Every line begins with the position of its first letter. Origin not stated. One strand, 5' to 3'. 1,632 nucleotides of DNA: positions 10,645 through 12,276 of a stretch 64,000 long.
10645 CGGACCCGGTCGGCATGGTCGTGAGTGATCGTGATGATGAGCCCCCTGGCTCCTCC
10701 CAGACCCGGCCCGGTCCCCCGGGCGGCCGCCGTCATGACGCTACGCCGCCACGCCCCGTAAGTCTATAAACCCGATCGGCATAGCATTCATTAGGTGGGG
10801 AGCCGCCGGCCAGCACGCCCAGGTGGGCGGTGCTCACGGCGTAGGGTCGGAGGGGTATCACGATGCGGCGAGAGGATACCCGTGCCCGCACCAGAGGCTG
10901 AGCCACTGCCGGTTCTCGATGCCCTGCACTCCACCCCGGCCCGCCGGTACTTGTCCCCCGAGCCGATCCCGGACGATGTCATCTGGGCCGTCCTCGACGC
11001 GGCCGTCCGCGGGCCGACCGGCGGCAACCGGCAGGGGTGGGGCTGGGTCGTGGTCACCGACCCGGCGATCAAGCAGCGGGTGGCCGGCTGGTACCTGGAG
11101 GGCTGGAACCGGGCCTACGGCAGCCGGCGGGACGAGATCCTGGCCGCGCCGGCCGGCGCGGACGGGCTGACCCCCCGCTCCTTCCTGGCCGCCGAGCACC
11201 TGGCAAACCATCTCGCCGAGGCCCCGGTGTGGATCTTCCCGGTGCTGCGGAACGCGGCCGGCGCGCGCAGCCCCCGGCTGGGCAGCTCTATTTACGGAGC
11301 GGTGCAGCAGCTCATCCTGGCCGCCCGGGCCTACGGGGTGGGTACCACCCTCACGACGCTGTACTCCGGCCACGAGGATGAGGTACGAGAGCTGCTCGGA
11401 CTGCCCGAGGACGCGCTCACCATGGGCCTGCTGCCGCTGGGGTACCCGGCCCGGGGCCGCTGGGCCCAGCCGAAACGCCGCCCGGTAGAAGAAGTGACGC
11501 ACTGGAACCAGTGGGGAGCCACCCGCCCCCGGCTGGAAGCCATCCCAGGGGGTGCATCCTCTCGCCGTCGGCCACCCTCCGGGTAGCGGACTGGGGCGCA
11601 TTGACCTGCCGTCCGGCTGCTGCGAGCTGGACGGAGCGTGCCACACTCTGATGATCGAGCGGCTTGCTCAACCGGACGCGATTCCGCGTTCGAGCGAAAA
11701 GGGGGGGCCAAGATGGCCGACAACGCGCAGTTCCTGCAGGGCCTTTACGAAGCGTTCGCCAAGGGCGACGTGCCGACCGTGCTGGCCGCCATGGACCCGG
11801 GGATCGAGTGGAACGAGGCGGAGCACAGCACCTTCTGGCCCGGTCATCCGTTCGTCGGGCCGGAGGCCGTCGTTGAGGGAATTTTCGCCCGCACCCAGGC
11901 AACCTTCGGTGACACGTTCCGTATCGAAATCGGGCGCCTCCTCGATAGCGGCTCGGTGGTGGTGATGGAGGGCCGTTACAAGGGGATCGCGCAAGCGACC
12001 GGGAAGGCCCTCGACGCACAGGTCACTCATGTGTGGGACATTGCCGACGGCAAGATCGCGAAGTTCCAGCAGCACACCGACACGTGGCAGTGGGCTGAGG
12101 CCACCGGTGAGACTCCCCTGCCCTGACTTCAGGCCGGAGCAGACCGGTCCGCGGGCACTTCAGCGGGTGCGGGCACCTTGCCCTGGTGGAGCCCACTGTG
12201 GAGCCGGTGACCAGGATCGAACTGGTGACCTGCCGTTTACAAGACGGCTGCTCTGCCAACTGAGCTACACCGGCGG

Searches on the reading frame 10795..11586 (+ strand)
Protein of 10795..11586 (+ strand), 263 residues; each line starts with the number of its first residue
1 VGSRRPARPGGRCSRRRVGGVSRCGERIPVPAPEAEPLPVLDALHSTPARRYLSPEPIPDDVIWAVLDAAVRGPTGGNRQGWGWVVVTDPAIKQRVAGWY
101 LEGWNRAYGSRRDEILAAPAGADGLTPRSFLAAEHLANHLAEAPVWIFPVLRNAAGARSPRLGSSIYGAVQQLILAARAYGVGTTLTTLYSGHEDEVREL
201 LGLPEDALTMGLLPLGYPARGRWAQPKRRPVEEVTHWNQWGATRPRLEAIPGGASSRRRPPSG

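Call 11: search_protein_families(library=pfam, proteins=[window:10795-11586:+], max_evalue=0.001)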
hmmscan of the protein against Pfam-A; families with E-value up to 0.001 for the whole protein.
window:10795-11586:+ (263 aa): 1 family
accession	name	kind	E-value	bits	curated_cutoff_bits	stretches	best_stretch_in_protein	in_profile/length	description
PF00881.29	Nitroreductase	-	3.5e-21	76.5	23.5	1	51-217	8-167/167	Nitroreductase family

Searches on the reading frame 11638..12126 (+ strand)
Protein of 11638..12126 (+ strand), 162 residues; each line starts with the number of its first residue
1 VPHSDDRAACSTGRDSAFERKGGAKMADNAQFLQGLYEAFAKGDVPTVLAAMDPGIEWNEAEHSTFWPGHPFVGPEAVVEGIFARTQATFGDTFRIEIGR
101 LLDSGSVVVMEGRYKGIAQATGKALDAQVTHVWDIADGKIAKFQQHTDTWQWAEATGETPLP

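Call 13: search_protein_families(library=pfam, proteins=[window:11638-12126:+], max_evalue=0.001)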
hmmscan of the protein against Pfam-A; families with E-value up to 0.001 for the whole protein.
window:11638-12126:+ (162 aa): 2 families
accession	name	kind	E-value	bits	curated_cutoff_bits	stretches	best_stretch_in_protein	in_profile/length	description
PF12680.13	SnoaL_2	-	9e-15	55.6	27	1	34-142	2-101/102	SnoaL-like domain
PF07366.18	SnoaL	-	0.00011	22.4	28.4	1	35-148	6-118/126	SnoaL-like polyketide cyclase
